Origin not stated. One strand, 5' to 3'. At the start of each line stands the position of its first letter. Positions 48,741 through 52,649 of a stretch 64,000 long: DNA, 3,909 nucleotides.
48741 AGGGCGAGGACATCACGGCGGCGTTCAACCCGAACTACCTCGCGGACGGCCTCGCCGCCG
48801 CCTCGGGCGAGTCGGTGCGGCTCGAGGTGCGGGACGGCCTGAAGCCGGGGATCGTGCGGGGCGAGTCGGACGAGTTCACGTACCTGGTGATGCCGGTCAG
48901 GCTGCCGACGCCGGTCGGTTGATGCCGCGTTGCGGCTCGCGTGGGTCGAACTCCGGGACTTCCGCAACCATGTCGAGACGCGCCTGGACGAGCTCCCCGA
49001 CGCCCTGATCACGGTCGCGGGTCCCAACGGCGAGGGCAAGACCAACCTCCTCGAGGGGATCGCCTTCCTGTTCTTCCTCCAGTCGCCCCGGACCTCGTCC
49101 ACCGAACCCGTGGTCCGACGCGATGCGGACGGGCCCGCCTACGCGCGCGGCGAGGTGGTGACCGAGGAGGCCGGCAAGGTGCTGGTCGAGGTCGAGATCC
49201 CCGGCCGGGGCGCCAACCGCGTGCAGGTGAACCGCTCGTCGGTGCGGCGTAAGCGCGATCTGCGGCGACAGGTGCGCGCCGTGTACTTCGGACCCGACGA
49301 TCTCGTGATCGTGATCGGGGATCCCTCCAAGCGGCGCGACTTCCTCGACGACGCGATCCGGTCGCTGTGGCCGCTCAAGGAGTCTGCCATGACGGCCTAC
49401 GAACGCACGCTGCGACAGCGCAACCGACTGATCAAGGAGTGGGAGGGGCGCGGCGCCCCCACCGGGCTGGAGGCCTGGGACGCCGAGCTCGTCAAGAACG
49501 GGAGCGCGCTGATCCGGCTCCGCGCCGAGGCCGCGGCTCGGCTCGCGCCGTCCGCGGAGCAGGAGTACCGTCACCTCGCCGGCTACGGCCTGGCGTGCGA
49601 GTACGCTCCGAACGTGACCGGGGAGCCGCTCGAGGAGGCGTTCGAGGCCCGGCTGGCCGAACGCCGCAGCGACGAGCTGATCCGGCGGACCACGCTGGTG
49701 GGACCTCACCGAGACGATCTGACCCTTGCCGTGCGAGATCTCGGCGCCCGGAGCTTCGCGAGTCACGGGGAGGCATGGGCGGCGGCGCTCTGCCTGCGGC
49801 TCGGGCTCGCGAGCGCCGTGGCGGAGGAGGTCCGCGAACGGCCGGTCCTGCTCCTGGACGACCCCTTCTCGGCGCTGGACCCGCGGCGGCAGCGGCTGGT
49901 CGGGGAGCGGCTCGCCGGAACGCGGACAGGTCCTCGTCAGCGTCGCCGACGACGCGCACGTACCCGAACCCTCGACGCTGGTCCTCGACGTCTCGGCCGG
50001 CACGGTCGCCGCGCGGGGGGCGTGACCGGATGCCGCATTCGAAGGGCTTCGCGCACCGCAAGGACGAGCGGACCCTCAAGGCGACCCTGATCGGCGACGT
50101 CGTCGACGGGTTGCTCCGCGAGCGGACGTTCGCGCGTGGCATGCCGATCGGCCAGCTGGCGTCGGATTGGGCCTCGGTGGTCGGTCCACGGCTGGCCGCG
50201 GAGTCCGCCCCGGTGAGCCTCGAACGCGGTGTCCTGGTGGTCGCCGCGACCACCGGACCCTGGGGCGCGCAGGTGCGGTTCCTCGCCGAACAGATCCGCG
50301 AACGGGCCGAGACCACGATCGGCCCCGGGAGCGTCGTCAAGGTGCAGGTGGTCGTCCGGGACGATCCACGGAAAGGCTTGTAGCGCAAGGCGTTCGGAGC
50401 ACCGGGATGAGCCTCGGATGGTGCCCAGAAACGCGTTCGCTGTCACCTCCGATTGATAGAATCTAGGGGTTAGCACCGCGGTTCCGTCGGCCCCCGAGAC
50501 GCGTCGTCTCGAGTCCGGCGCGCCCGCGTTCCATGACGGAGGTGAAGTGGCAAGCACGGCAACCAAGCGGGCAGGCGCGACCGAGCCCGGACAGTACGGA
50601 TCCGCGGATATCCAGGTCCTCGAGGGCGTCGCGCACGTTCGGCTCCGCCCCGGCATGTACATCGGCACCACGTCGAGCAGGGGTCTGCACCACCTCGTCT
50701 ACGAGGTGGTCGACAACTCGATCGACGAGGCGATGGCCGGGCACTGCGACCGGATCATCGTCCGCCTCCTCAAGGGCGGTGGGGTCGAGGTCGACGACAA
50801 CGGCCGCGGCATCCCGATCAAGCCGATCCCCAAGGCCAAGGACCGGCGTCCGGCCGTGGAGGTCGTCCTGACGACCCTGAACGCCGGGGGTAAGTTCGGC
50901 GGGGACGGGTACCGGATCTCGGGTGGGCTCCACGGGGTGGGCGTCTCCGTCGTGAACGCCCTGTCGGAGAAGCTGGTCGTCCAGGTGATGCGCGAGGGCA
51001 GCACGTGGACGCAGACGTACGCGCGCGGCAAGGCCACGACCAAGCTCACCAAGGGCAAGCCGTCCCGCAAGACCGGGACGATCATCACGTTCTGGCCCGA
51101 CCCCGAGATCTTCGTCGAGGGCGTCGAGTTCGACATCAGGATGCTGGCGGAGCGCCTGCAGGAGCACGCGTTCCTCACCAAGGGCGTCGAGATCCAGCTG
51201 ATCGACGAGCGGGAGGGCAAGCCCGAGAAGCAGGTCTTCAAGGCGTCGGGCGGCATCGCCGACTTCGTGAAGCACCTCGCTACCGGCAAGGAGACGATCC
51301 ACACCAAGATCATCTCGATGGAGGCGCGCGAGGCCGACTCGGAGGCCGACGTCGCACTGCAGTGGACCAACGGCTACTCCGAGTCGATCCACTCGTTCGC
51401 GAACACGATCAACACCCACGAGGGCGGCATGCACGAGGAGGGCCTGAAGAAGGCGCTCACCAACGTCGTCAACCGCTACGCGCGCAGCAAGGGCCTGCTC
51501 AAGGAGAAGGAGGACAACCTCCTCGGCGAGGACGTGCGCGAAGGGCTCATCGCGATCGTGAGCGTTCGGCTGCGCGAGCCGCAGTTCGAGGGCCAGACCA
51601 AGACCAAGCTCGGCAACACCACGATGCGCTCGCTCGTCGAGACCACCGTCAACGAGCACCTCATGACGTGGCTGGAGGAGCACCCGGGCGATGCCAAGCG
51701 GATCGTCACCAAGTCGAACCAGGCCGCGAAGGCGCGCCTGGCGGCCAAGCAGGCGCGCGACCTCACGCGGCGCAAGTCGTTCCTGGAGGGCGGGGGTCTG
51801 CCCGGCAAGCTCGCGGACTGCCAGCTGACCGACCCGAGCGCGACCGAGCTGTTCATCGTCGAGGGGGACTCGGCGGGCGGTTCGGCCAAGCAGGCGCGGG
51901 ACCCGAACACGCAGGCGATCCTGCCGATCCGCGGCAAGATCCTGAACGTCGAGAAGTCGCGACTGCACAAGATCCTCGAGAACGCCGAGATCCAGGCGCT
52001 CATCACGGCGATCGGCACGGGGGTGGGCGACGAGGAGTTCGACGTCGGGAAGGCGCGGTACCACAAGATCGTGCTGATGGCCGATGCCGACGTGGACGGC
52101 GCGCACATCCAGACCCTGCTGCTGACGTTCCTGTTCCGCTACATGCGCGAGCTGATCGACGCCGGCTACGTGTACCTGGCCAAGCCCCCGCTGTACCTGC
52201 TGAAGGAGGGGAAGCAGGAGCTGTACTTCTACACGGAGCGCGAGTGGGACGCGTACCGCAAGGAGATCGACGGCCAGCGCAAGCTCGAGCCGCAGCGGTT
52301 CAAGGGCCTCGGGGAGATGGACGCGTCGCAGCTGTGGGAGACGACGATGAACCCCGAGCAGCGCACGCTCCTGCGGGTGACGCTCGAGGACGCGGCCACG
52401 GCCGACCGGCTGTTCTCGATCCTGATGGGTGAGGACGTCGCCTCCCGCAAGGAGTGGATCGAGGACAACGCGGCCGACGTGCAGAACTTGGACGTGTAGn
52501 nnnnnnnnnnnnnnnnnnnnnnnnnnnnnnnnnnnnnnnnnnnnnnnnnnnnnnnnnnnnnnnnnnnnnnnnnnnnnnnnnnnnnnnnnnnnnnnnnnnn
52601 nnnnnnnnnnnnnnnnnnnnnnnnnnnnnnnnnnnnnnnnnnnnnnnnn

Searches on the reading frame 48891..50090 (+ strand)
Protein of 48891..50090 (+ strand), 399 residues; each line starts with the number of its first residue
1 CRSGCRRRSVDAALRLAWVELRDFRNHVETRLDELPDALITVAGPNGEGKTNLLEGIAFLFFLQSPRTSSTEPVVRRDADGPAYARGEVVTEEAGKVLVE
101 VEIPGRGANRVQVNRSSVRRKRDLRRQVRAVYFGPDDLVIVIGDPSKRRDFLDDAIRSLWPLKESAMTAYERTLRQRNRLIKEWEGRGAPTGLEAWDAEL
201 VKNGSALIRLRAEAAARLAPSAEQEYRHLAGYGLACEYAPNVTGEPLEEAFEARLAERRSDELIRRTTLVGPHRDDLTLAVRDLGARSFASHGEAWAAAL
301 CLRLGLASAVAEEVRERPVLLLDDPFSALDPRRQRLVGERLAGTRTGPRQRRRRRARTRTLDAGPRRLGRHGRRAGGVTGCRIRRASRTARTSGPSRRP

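Call 63: search_protein_families(library=pfam, max_evalue=0.00001, proteins=[window:48891-50090:+])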
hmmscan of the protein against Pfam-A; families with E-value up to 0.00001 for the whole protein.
window:48891-50090:+ (399 aa): 2 families
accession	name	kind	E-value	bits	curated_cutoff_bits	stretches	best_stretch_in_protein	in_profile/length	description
PF02463.25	SMC_N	-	6.4e-13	49.1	40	1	18-344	4-186/220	RecF/RecN/SMC N terminal domain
PF13304.12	AAA_21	-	1.7e-08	35.4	27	0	42-63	4-25/304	AAA domain, putative AbiEii toxin, Type IV TA system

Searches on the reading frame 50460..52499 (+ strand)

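Call 63: search_protein_families(library=pfam, max_evalue=0.00001, proteins=[window:50460-52499:+])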
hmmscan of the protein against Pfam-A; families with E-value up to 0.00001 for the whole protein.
window:50460-52499:+ (679 aa): 4 families
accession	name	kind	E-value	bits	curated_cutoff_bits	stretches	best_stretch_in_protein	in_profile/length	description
PF00204.31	DNA_gyraseB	-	4.8e-61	205.7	27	1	265-434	1-172/173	DNA gyrase B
PF00986.26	DNA_gyraseB_C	-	5e-29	100.7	29.8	1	607-668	2-63/63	DNA gyrase B subunit, carboxyl terminus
PF01751.28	Toprim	-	6e-17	62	23.1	1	463-572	1-92/96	Toprim domain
PF02518.31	HATPase_c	-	2.6e-14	54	26.4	1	73-215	3-109/111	Histidine kinase-, DNA gyrase B-, and HSP90-like ATPase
